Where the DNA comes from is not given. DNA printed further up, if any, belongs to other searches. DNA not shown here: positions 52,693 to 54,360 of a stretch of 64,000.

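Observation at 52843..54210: Bacterial-type MhpD/HpcG hydratase domain with a eukaryotic N-terminal extension and mitochondrial-like presequence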

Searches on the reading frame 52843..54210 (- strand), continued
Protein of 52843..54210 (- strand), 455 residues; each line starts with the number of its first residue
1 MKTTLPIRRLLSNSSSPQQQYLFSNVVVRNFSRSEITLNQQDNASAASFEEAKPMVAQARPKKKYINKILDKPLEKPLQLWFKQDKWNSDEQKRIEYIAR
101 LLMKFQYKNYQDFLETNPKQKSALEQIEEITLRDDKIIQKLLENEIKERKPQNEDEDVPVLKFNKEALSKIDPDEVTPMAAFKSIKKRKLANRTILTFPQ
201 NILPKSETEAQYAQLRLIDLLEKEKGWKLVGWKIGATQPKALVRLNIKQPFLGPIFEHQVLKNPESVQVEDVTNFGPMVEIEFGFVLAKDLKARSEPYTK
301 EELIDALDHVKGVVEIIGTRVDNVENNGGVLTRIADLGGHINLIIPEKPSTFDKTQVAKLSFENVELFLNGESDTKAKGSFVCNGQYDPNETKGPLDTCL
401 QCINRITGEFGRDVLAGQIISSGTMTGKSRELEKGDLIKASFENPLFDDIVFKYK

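Call 37: search_protein_families(library=ncbifam, proteins=[P0015, P0018, P0023, P0039, P0048, P0051, P0036], max_evalue=0.001)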
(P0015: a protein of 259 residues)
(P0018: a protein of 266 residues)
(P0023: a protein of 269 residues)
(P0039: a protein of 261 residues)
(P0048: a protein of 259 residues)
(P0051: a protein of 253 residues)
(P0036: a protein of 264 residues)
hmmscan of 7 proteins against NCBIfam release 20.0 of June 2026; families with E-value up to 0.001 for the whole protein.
P0015 (259 aa): 4 families
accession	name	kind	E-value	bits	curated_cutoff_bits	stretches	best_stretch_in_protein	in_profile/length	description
NF008461.0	PRK11342.1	equivalog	3e-30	105.4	350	1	36-256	46-258/269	2-keto-4-pentenoate hydratase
TIGR03220.1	catechol_dmpE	equivalog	3.9e-26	92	408.8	1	5-256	5-254/255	2-oxopent-4-enoate hydratase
TIGR02312.1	HpaH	equivalog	2.8e-23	82.8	351.5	1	4-256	9-265/267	2-oxo-hept-4-ene-1,7-dioate hydratase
TIGR03218.1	catechol_dmpH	equivalog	1.1e-19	70.8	350.55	1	30-256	39-262/263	2-oxo-3-hexenedioate decarboxylase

P0018 (266 aa): 4 families
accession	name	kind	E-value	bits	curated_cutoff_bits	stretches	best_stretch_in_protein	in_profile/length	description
NF008461.0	PRK11342.1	equivalog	2.4e-30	105.7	350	1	13-262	13-261/269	2-keto-4-pentenoate hydratase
TIGR03220.1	catechol_dmpE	equivalog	4.7e-25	88.4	408.8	1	10-258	6-253/255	2-oxopent-4-enoate hydratase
TIGR02312.1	HpaH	equivalog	1.9e-23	83.4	351.5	1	4-259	5-265/267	2-oxo-hept-4-ene-1,7-dioate hydratase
TIGR03218.1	catechol_dmpH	equivalog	8.2e-20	71.2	350.55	1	5-258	9-261/263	2-oxo-3-hexenedioate decarboxylase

P0023 (269 aa): 4 families
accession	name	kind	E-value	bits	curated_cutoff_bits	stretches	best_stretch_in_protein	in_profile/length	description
TIGR02312.1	HpaH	equivalog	3.5e-27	95.6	351.5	1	27-258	35-264/267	2-oxo-hept-4-ene-1,7-dioate hydratase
TIGR03218.1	catechol_dmpH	equivalog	1.1e-25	90.5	350.55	1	27-255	38-258/263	2-oxo-3-hexenedioate decarboxylase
TIGR03220.1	catechol_dmpE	equivalog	1.1e-24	87.3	408.8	1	27-253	30-248/255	2-oxopent-4-enoate hydratase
NF008461.0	PRK11342.1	equivalog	4.5e-21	75.3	350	1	50-251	56-250/269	2-keto-4-pentenoate hydratase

P0039 (261 aa): 5 families
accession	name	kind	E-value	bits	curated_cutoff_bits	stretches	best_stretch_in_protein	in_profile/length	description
TIGR03220.1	catechol_dmpE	equivalog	6.4e-42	143.7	408.8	1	10-257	6-253/255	2-oxopent-4-enoate hydratase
NF008461.0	PRK11342.1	equivalog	4.3e-37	127.8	350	1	9-258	9-258/269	2-keto-4-pentenoate hydratase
TIGR02312.1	HpaH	equivalog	4.6e-36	124.7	351.5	1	4-257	5-264/267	2-oxo-hept-4-ene-1,7-dioate hydratase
TIGR03218.1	catechol_dmpH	equivalog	3.3e-29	102.1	350.55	1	34-256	38-260/263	2-oxo-3-hexenedioate decarboxylase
TIGR02305.1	HpaG-N-term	equivalog_domain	8.7e-05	22.1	228.65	1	165-255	116-201/205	4-hydroxyphenylacetate degradation bifunctional isomerase/decarboxylase, N-terminal subunit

P0048 (259 aa): 4 families
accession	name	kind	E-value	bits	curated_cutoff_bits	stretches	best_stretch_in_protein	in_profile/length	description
TIGR03220.1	catechol_dmpE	equivalog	1.8e-37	129.1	408.8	1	8-258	5-255/255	2-oxopent-4-enoate hydratase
TIGR02312.1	HpaH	equivalog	2.7e-35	122.2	351.5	1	7-258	9-266/267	2-oxo-hept-4-ene-1,7-dioate hydratase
NF008461.0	PRK11342.1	equivalog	4.3e-32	111.5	350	1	53-258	57-259/269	2-keto-4-pentenoate hydratase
TIGR03218.1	catechol_dmpH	equivalog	2.1e-26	92.8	350.55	1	34-258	39-263/263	2-oxo-3-hexenedioate decarboxylase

P0051 (253 aa): 6 families
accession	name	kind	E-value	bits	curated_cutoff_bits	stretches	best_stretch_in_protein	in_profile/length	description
NF008461.0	PRK11342.1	equivalog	2.2e-25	89.5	350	1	2-251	2-258/269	2-keto-4-pentenoate hydratase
TIGR03220.1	catechol_dmpE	equivalog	1.8e-24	86.5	408.8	1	32-249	30-252/255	2-oxopent-4-enoate hydratase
TIGR02312.1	HpaH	equivalog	2.7e-22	79.6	351.5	1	2-250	3-264/267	2-oxo-hept-4-ene-1,7-dioate hydratase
TIGR03218.1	catechol_dmpH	equivalog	1.2e-17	64.1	350.55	1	3-250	7-261/263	2-oxo-3-hexenedioate decarboxylase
NF007967.0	PRK10691.1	equivalog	0.00014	21.2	201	1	185-244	153-211/219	fumarylacetoacetate hydrolase family protein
TIGR02303.1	HpaG-C-term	equivalog_domain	0.00077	19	276.4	1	167-251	163-241/245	4-hydroxyphenylacetate degradation bifunctional isomerase/decarboxylase, C-terminal subunit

P0036 (264 aa): 4 families
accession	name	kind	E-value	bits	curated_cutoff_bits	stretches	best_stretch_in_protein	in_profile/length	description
TIGR03220.1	catechol_dmpE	equivalog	5.2e-41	140.7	408.8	1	15-260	11-252/255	2-oxopent-4-enoate hydratase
TIGR03218.1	catechol_dmpH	equivalog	3e-38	131.7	350.55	1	17-260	21-260/263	2-oxo-3-hexenedioate decarboxylase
TIGR02312.1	HpaH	equivalog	4.2e-34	118.3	351.5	1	8-261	9-264/267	2-oxo-hept-4-ene-1,7-dioate hydratase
NF008461.0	PRK11342.1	equivalog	3e-33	115.2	350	1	8-262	8-258/269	2-keto-4-pentenoate hydratase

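Call 38: search_protein_families(library=pfam, proteins=[P0015, P0018, P0023, P0039, P0048, P0013, P0017, P0011], max_evalue=1)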
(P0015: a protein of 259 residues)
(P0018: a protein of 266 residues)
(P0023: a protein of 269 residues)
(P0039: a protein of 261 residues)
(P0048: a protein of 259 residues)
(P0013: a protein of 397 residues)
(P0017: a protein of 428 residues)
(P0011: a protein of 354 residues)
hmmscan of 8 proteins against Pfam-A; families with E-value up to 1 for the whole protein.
P0015 (259 aa): 1 family
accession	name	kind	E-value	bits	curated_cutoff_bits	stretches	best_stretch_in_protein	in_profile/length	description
PF01557.24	FAA_hydrolase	-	3.1e-06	27.5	23.9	1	85-254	47-210/214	Fumarylacetoacetate (FAA) hydrolase C-terminal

P0018 (266 aa): 1 family
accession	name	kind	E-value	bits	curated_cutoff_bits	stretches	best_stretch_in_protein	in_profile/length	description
PF01557.24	FAA_hydrolase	-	3.5e-13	50.1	23.9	1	81-258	39-211/214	Fumarylacetoacetate (FAA) hydrolase C-terminal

P0023 (269 aa): 1 family
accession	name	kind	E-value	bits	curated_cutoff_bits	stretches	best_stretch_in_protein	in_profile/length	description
PF01557.24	FAA_hydrolase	-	0.00061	19.9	23.9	1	114-252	71-205/214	Fumarylacetoacetate (FAA) hydrolase C-terminal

P0039 (261 aa): 1 family
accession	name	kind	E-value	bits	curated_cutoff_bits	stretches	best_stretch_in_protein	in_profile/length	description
PF01557.24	FAA_hydrolase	-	4.4e-12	46.6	23.9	1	100-256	59-210/214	Fumarylacetoacetate (FAA) hydrolase C-terminal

P0048 (259 aa): 1 family
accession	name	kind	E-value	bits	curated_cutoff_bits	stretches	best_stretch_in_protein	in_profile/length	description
PF01557.24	FAA_hydrolase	-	9.7e-13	48.7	23.9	1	92-255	52-210/214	Fumarylacetoacetate (FAA) hydrolase C-terminal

P0013 (397 aa): 0 families

P0017 (428 aa): 1 family
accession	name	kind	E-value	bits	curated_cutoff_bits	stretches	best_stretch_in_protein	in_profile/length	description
PF16425.10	DUF5022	-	0.11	12.4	25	1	161-243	198-282/287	Domain of unknown function (DUF5022)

P0011 (354 aa): 1 family
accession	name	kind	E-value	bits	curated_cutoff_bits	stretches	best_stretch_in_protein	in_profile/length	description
PF01557.24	FAA_hydrolase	-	0.0051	16.9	23.9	1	180-351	58-211/214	Fumarylacetoacetate (FAA) hydrolase C-terminal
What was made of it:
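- On FAH superfamily (fumarylacetoacetate hydrolase fold): Its relatives P0018, P0039 and P0048 do pass (46-50 bits against 23.9; call 38).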

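Call 48: find_encoding_contigs(protein=P0017, flank=5000, max_places=2)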
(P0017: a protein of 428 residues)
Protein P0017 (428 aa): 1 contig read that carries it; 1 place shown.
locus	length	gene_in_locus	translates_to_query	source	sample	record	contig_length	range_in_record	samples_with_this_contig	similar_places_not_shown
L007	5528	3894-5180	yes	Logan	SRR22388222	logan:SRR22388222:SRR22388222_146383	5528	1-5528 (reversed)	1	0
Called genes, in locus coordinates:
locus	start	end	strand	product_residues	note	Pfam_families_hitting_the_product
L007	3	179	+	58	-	?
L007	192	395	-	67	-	-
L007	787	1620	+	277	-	-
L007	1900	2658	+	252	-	PF00226:DnaJ (weak)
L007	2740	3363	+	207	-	PF00724:Oxidored_FMN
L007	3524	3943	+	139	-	PF00724:Oxidored_FMN (weak)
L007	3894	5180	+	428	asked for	-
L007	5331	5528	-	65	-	?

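Call 49: find_encoding_contigs(protein=P0015, flank=8000, max_places=2)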
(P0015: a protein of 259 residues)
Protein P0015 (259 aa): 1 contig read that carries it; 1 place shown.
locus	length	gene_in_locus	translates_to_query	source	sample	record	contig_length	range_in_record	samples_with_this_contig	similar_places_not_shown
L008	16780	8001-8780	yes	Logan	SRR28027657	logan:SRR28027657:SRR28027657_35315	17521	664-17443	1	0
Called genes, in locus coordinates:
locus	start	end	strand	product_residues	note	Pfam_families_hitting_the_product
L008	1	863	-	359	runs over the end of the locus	-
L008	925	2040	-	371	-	PF04303:PrpF, PF05544:Pro_racemase (faint)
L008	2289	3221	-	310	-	PF00561:Abhydrolase_1, PF12697:Abhydrolase_6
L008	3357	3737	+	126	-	PF02627:CMD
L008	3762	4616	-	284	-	PF05853:BKACE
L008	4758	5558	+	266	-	PF00378:ECH_1, PF16113:ECH_2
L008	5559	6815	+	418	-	PF02515:CoA_transf_3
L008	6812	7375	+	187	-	PF02441:Flavoprotein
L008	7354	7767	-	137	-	PF09523:DUF2390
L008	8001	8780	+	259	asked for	PF01557:FAA_hydrolase (weak)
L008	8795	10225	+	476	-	PF00171:Aldedh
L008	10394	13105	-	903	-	PF13607:Succ_CoA_lig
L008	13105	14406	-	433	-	PF08442:ATP-grasp_2, PF24948:Citrate_synth_N (weak), PF16114:Citrate_bind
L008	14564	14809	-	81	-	-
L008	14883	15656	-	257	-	PF01381:HTH_3, PF12844:HTH_19, PF13413:HTH_25 (faint), PF13443:HTH_26 (weak), PF13560:HTH_31, PF07883:Cupin_2 (weak)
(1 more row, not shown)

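Call 63: predict_structure(alignment_id=A5)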
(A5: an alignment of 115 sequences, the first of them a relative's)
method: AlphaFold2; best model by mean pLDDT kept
length: 455 residues; sequences in the alignment: 115
mean_pLDDT: 79.8   pTM: 0.73
mean pLDDT of the five models: 79.8, 78.0, 76.4, 76.1, 75.5
residues with pLDDT >= 90: 238; 70-90: 80; 50-70: 68; < 50: 69
segments of 3 or more residues with pLDDT < 50: 1-6, 8-59, 77-81, 159-163
pLDDT, mean of each block of 10 residues (from residue 1): 40 34 31 34 42 48 55 51 65 91 88 79 66 78 84 59 58 63 61 75 93 97 96 96 96 98 94 86 98 98 98 96 91 96 96 93 97 97 85 93 98 98 97 97 97 97
secondary structure, 60 per line:
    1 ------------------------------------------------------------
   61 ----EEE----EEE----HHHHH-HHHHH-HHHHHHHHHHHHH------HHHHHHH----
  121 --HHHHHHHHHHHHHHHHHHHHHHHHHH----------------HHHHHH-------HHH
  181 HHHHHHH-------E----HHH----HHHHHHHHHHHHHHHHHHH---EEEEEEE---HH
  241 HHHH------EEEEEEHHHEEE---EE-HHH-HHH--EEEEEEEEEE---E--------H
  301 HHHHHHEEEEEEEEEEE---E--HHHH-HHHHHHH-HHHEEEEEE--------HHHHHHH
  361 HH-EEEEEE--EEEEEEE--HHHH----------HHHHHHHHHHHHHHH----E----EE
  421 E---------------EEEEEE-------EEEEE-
elements in order: E65-67 E72-74 H79-83 H85-89 H91-103 H110-116 H123-148 H165-170 H178-187 H207-225 E229-235 H239-244 E251-256 E260-262 E278-287 H300-306 E307-317 H324-327 H329-335 E340-345 H354-362 E364-369 E372-378 H381-384 H395-409 E419-421 E437-442 E450-454
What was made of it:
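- Tried and rejected: It was superseded by a 115-sequence run (call 63).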

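Call 66: fold_search(model_id=the predicted structure, library=pdb)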
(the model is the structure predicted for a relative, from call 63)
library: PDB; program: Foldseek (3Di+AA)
matches with E <= 10: 290; with E <= 0.001: 103
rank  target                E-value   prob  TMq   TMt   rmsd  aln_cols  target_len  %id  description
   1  8ih6_A                2.1e-19  1.00  0.49  0.83   8.6       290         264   18  Crystal structure of decarboxylase-hydratase complex from Pseudomonas species AP-3 (released 2024-02-28)
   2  8ih6_D                4.3e-19  1.00  0.49  0.83   3.5       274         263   19  Crystal structure of decarboxylase-hydratase complex from Pseudomonas species AP-3 (released 2024-02-28)
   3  8ih6_C                6.7e-19  1.00  0.49  0.82   8.5       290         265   18  Crystal structure of decarboxylase-hydratase complex from Pseudomonas species AP-3 (released 2024-02-28)
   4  5d2f                  1.7e-18  1.00  0.49  0.82   4.3       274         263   20  4-oxalocrotonate decarboxylase from Pseudomonas putida G7 - apo form (released 2016-05-04)
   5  2eb6_A                1.9e-18  1.00  0.50  0.83   4.1       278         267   20  Crystal structure of HpcG complexed with Mg ion (released 2007-07-17)
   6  1sv6_A                2.2e-18  1.00  0.50  0.85   3.6       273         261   20  Crystal structure of 2-hydroxypentadienoic acid hydratase from Escherichia Coli (released 2004-06-22)
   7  2eb6_D                3.1e-18  1.00  0.50  0.83   4.2       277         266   20  Crystal structure of HpcG complexed with Mg ion (released 2007-07-17)
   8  5d2i_B                1.2e-17  1.00  0.48  0.82   4.3       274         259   19  4-oxalocrotonate decarboxylase from Pseudomonas putida G7 - complexed with calcium and acetate (released 2016-05-04)
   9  2wqt_A                1.2e-17  1.00  0.49  0.83   4.1       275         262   19  Dodecahedral assembly of MhpD (released 2010-01-19)
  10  2eb4_D                1.3e-17  1.00  0.48  0.82   4.4       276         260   20  Crystal structure of apo-HpcG (released 2007-07-17)
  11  2eb5_E                1.6e-17  1.00  0.49  0.83   4.2       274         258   22  Crystal structure of HpcG complexed with oxalate (released 2007-07-17)
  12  2eb4_A                2.2e-17  1.00  0.48  0.82   4.2       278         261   20  Crystal structure of apo-HpcG (released 2007-07-17)
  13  2eb4_B                2.4e-17  1.00  0.48  0.81   4.3       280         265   20  Crystal structure of apo-HpcG (released 2007-07-17)
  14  8ih6_J                3.8e-17  1.00  0.47  0.82   2.6       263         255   19  Crystal structure of decarboxylase-hydratase complex from Pseudomonas species AP-3 (released 2024-02-28)
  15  2eb4_C                5.7e-17  1.00  0.49  0.82   4.3       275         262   21  Crystal structure of apo-HpcG (released 2007-07-17)
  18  8ih6_I                9.4e-17  1.00  0.49  0.84   4.1       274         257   18  Crystal structure of decarboxylase-hydratase complex from Pseudomonas species AP-3 (released 2024-02-28)
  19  8ih6_F                1.4e-16  1.00  0.49  0.85   4.1       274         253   17  Crystal structure of decarboxylase-hydratase complex from Pseudomonas species AP-3 (released 2024-02-28)
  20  8ih6_G                5.2e-16  1.00  0.46  0.80   2.3       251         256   19  Crystal structure of decarboxylase-hydratase complex from Pseudomonas species AP-3 (released 2024-02-28)
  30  1nkq_E                1.5e-08  1.00  0.35  0.60   5.2       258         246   16  Crystal structure of yeast ynq8, a fumarylacetoacetate hydrolase family protein (released 2004-06-15)
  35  1nkq_C                3.0e-08  1.00  0.33  0.58   6.5       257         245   17  Crystal structure of yeast ynq8, a fumarylacetoacetate hydrolase family protein (released 2004-06-15)
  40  1nkq_A                7.8e-08  1.00  0.34  0.58   4.9       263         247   16  Crystal structure of yeast ynq8, a fumarylacetoacetate hydrolase family protein (released 2004-06-15)
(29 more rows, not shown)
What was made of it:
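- On FAH superfamily (fumarylacetoacetate hydrolase fold): With an AlphaFold2 model whose core has pLDDT 85-98, all 50 listed Foldseek hits are FAH-fold proteins (calls 63, 66).
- On MhpD/HpcG/4-OD branch: Foldseek E 1e-16 to 1e-19 against 1e-10 or weaker (call 66).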

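Call 80: find_encoding_contigs(protein=P0062, flank=6000, max_places=3)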
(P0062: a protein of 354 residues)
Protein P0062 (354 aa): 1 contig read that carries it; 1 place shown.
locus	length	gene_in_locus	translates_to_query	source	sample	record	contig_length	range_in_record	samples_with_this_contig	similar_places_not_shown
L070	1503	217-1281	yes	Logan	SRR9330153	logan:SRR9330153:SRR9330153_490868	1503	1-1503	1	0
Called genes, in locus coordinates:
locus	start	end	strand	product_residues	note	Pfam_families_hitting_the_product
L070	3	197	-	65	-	?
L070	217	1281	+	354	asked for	-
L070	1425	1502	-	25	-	?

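Call 81: find_encoding_contigs(protein=P0081, flank=6000, max_places=3)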
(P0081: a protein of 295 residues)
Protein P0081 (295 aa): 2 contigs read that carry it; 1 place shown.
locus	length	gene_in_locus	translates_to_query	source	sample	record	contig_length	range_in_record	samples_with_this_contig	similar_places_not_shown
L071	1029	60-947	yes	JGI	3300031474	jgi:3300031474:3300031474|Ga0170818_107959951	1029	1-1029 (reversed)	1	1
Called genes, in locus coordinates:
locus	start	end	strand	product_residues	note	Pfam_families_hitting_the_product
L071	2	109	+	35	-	?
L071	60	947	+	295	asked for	PF01557:FAA_hydrolase (weak)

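Call 82: list_cluster_members(proteins=[P0019, P0025, P0028, P0029, P0044, P0047, P0062, P0081, P0096, P0146])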
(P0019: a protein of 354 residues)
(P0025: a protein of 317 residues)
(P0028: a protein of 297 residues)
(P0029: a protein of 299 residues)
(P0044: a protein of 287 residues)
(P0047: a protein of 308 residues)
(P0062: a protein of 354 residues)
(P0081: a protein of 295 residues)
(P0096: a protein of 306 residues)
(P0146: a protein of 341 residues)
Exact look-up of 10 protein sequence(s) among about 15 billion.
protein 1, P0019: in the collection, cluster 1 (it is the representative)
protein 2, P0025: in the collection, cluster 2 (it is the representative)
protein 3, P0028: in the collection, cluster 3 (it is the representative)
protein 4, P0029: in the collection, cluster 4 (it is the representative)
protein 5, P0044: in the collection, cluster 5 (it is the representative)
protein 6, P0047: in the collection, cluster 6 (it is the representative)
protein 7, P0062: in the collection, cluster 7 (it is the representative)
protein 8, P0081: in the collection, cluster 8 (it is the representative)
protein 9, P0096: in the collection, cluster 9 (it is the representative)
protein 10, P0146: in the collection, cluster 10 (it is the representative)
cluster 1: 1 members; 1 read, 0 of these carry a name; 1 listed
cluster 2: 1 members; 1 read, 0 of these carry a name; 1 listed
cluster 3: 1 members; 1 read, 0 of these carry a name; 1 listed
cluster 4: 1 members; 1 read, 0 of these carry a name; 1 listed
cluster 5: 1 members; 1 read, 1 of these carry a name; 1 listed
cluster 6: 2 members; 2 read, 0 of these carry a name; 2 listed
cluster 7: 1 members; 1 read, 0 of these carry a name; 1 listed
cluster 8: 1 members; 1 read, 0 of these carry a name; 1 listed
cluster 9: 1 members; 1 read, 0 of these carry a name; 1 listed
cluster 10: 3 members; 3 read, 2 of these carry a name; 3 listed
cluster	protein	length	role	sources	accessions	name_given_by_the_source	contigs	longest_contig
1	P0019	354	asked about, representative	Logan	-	-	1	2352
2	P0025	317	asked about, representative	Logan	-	-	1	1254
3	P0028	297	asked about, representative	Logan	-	-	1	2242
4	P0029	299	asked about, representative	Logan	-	-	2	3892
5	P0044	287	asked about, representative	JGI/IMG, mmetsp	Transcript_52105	Transcript_52105/g.124120 ORF Transcript_52105/g.124120 Transcript_52105/m.124120 ...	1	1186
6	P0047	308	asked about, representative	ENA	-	-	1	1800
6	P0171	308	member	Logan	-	-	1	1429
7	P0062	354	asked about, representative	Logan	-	-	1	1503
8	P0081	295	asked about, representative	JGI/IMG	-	-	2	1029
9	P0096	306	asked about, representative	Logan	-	-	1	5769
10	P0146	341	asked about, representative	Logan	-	-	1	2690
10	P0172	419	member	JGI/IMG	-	2-keto-4-pentenoate hydratase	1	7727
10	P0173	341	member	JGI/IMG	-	2-keto-4-pentenoate hydratase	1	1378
